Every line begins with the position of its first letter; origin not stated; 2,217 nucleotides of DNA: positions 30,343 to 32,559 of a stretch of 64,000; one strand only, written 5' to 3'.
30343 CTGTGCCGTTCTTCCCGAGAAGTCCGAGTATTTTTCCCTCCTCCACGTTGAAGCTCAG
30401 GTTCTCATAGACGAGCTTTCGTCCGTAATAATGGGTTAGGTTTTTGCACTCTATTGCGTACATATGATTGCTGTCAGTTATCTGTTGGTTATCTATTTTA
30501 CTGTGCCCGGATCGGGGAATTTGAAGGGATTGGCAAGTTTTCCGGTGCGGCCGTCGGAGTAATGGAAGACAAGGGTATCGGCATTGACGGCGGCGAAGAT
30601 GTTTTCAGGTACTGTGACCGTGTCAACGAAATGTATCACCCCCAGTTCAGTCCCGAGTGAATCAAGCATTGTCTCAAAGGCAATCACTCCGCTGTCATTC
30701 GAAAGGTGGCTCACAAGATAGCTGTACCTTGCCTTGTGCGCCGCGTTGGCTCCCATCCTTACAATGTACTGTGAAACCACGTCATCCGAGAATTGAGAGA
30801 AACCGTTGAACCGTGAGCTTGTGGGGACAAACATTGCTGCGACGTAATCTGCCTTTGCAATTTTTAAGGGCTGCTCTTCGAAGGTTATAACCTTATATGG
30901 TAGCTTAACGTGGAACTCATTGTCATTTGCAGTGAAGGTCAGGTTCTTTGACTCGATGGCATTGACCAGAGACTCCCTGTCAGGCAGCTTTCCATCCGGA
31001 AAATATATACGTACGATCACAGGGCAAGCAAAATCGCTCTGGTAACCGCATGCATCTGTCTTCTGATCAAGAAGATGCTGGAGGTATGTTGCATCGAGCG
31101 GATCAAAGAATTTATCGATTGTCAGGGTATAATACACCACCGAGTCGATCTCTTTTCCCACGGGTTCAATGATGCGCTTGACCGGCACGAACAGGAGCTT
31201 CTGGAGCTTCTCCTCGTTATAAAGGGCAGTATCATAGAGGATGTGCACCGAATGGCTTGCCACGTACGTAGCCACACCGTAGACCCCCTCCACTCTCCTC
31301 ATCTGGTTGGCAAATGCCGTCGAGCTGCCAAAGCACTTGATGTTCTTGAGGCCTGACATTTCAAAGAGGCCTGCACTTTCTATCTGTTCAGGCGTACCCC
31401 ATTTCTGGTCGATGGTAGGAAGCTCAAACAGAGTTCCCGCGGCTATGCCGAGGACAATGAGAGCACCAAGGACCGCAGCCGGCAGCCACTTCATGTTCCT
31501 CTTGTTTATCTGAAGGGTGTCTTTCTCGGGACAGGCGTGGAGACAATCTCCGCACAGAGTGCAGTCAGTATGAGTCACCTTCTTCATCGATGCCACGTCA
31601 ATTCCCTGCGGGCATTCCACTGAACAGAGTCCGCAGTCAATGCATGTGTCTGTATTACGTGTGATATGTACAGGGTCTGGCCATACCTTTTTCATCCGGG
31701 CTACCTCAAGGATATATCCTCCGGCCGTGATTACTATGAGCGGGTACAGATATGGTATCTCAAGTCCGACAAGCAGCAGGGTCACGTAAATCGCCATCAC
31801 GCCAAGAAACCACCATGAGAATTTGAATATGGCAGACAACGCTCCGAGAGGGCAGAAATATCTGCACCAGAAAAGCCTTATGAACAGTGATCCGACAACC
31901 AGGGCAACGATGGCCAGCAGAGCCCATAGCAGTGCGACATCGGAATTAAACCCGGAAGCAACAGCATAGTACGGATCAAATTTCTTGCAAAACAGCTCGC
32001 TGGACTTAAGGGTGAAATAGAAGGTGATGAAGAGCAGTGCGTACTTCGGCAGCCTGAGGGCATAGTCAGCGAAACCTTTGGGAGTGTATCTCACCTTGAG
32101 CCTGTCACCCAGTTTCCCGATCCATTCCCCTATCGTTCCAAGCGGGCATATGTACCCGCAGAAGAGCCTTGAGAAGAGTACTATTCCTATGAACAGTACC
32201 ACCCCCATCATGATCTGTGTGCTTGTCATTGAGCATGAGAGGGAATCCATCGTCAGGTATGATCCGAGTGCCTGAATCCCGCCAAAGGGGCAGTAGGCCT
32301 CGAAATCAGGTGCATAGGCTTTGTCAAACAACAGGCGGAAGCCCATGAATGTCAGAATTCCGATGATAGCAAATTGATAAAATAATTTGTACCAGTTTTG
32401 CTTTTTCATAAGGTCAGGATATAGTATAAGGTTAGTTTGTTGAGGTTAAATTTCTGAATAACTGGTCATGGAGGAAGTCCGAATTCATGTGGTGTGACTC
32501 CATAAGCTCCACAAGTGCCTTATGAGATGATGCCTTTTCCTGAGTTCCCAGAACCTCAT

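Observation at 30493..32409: NapH/NosH-like membrane ferredoxin fused to tandem HMA-like domains that lack the metal-binding CxxC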

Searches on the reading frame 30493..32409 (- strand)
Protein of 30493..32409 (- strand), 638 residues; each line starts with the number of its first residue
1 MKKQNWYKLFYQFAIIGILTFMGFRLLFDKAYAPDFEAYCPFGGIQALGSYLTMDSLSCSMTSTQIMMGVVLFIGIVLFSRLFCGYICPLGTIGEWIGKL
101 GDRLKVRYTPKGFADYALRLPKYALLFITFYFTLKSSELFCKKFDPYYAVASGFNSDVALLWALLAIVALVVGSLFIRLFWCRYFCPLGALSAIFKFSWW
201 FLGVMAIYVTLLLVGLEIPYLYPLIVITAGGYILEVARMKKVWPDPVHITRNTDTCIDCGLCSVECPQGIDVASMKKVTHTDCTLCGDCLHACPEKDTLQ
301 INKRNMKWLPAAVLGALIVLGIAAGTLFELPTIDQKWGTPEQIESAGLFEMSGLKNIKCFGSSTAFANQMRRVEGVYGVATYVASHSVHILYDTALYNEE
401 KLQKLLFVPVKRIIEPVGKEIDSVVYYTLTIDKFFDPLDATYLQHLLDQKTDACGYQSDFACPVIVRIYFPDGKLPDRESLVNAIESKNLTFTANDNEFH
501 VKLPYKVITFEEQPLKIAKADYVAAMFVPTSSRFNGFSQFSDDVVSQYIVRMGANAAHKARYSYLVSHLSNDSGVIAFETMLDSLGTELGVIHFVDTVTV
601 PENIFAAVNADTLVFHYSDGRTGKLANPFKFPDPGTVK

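Call 4: search_protein_families(library=pfam, proteins=[window:30493-32409:-], max_evalue=1)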
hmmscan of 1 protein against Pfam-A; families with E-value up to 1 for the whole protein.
window:30493-32409:- (638 aa): 15 families
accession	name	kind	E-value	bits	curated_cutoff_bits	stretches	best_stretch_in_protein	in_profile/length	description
PF12801.12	Fer4_5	-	1.3e-11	44.7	22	2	66-104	7-45/48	4Fe-4S binding domain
PF13237.11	Fer4_10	-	7e-07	29.5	25.5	2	249-294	2-53/53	4Fe-4S dicluster domain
PF14697.11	Fer4_21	-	6.4e-06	26.6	35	1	252-300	4-58/59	4Fe-4S dicluster domain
PF13183.11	Fer4_8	-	8e-06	26.8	27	2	249-270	47-68/68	4Fe-4S dicluster domain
PF00037.32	Fer4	-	2e-05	24.7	21.1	2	250-269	2-21/24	4Fe-4S binding domain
PF12797.12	Fer4_2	-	2.6e-05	24.3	24.5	2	249-267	3-21/22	4Fe-4S binding domain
PF13187.11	Fer4_9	-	3.7e-05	24.1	27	2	256-296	2-50/52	4Fe-4S dicluster domain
PF13534.11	Fer4_17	-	4.4e-05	24.4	22.2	1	248-271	38-61/61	4Fe-4S dicluster domain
PF13746.11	Fer4_18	-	9.5e-05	23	27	1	251-295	56-97/114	4Fe-4S dicluster domain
PF12837.12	Fer4_6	-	0.00015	22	25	2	249-267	2-20/24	4Fe-4S binding domain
PF12838.12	Fer4_7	-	0.0015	19.4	27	2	255-295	1-50/52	4Fe-4S dicluster domain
PF25665.1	His1_capsid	-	0.12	12.8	27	1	137-182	22-67/73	His1 virus capsid protein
PF12800.12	Fer4_4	-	0.22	12.5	24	1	253-269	1-17/17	4Fe-4S binding domain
PF13484.11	Fer4_16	-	0.3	12.3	30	0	283-297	2-16/66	4Fe-4S double cluster binding domain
PF17179.9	Fer4_22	-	0.44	11.9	27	0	252-269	77-94/95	4Fe-4S dicluster domain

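Call 5: search_protein_families(library=ncbifam, proteins=[window:30493-32409:-], max_evalue=1)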
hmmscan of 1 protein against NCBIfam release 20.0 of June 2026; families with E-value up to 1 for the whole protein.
window:30493-32409:- (638 aa): 55 families (the best 25 are shown)
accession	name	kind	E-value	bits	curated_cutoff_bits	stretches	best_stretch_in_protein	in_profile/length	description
TIGR02163.1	napH_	subfamily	1.2e-13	51.2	213.05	2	60-194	56-186/255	NapH/MauN family ferredoxin-type protein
NF007013.0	PRK09477.1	equivalog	9.7e-11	41.3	234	2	53-194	71-209/286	quinol dehydrogenase ferredoxin subunit NapH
NF046105.1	TransRegNosR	equivalog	3.6e-10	38.8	1000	1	74-194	490-612/680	transcriptional regulator NosR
NF038196.1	ferrodoxin_EFR1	subfamily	5.4e-08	33.2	75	1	251-303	181-233/242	EFR1 family ferrodoxin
NF043039.1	HgcAB_like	equivalog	3.1e-07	30.3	285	1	148-296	205-347/350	HgcAB-like fusion protein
TIGR02745.1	ccoG_rdxA_fixG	equivalog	9.8e-07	28.1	316.7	2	61-191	54-193/435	cytochrome c oxidase accessory protein CcoG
TIGR03287.1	methan_mark_16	hypoth_equivalog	3.3e-05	22.5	363.95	1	233-296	280-345/391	methanogenesis marker 16 metalloprotein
NF007382.0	PRK09898.1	equivalog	6.9e-05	22.5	213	1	249-296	149-196/208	ferredoxin-like protein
NF040770.1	hetero_SS_HdrA2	exception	7e-05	21.1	1100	1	243-300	566-624/777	CoB-CoM heterodisulfide reductase HdrA2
NF007204.0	PRK09625.1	equivalog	0.00028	20.9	125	1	246-296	54-104/133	pyruvate flavodoxin oxidoreductase subunit delta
NF058577.1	FdxA_fam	equivalog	0.0004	20.5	65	1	253-295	6-50/52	4Fe-4S ferredoxin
NF040864.1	HgcB_ferredoxin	equivalog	0.0004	20.2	99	1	250-296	10-59/93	mercury methylation ferredoxin HgcB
TIGR04041.1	activase_YjjW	hypoth_equivalog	0.00041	19.8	250.2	1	251-307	38-96/276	YjjW family glycine radical enzyme activase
NF045874.1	Vhu_polyferre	exception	0.00042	19.2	600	1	253-295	6-171/381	F420-non-reducing hydrogenase associated-polyferredoxin VhuB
NF042909.1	FMH_DH_FwdF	exception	0.00058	19.1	375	2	277-308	290-320/336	tungsten-dependent formylmethanofuran dehydrogenase subunit FwdF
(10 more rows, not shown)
